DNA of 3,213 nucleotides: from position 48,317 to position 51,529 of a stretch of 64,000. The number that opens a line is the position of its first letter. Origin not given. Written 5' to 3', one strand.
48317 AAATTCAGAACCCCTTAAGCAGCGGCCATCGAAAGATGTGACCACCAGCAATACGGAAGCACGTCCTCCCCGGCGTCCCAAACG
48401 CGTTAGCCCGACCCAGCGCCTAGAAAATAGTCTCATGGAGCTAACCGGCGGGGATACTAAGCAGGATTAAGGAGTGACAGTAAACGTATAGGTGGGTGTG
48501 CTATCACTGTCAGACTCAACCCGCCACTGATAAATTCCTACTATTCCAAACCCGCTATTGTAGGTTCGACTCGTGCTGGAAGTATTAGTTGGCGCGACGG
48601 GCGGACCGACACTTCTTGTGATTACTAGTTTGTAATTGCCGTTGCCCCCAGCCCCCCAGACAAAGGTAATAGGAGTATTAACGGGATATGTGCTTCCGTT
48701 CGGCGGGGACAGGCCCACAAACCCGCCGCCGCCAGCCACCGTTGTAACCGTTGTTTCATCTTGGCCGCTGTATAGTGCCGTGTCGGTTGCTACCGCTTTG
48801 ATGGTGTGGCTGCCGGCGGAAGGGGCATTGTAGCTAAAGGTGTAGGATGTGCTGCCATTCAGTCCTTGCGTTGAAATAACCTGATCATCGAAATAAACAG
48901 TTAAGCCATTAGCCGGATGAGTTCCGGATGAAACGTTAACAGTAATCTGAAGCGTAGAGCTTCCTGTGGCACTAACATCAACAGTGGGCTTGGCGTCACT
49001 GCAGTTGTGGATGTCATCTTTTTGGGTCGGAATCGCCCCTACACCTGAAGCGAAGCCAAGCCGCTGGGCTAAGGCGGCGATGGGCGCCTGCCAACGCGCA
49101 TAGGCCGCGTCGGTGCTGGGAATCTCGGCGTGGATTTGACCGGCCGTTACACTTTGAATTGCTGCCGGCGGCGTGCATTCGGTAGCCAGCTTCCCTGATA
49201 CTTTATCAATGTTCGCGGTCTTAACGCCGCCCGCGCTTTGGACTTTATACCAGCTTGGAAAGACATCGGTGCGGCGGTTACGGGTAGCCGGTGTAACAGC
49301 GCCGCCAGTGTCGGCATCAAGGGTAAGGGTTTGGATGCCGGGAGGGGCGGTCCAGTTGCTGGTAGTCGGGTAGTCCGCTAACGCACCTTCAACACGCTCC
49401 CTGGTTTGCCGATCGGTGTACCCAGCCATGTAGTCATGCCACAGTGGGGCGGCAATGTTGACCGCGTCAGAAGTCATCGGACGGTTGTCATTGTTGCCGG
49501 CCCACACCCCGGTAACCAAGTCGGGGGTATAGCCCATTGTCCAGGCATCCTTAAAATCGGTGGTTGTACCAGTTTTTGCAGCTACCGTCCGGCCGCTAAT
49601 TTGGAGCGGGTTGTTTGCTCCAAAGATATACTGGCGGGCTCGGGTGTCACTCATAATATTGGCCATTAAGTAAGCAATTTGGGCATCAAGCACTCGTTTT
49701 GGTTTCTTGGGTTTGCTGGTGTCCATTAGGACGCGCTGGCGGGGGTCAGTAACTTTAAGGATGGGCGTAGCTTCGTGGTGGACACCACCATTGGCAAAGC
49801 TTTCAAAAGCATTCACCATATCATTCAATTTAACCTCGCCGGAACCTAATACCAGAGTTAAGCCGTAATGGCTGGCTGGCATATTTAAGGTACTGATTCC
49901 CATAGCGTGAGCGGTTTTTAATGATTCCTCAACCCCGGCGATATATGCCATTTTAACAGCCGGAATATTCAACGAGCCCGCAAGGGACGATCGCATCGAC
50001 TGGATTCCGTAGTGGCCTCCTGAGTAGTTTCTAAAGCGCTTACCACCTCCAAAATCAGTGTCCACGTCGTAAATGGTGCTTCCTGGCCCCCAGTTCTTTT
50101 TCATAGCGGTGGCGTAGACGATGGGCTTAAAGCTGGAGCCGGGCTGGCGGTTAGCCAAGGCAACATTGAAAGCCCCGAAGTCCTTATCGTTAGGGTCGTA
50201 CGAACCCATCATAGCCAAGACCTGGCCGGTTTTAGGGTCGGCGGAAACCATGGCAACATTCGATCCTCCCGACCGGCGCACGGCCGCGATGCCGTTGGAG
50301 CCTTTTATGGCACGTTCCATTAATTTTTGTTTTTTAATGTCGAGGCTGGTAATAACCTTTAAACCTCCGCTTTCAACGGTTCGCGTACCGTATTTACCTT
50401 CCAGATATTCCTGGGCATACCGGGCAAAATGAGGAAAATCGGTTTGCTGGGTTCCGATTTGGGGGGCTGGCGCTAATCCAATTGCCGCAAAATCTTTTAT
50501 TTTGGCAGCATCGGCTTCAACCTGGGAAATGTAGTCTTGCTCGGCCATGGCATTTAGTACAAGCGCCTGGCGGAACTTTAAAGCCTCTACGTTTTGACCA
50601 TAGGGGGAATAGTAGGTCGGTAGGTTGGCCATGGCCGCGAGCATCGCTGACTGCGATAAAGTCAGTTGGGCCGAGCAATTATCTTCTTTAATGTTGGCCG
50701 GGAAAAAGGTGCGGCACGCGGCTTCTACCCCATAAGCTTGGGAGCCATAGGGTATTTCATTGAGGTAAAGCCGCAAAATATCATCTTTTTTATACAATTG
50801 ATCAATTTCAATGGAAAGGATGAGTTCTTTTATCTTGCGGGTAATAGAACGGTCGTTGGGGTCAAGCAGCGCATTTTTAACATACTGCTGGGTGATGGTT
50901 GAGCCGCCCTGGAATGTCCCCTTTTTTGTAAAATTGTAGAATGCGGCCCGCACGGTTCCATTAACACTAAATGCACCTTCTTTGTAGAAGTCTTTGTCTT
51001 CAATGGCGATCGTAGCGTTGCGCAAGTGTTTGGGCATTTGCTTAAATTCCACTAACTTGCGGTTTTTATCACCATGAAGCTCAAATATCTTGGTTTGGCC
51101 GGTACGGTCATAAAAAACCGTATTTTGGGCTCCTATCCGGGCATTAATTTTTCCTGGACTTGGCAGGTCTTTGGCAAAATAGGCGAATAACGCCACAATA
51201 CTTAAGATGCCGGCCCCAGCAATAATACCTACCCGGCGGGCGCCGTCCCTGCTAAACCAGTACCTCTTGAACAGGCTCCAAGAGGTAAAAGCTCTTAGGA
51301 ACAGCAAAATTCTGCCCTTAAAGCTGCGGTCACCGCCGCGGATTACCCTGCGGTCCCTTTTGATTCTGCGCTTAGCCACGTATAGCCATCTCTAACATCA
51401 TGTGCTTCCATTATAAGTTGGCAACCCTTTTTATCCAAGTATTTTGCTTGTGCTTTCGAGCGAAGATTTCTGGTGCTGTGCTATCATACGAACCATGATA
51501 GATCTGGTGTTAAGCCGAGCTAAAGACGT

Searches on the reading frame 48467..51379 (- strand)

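Call 62: search_protein_families(library=pfam, proteins=[window:48467-51379:-], max_evalue=0.001)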
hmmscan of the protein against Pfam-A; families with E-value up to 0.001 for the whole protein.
window:48467-51379:- (970 aa): 2 families
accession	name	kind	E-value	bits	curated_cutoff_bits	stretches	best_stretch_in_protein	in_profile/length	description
PF00912.28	Transgly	-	4.3e-53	179.8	27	1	98-278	5-177/178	Transglycosylase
PF00905.27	Transpeptidase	-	2.6e-24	86.4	22.1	1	376-649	2-296/299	Penicillin binding protein transpeptidase domain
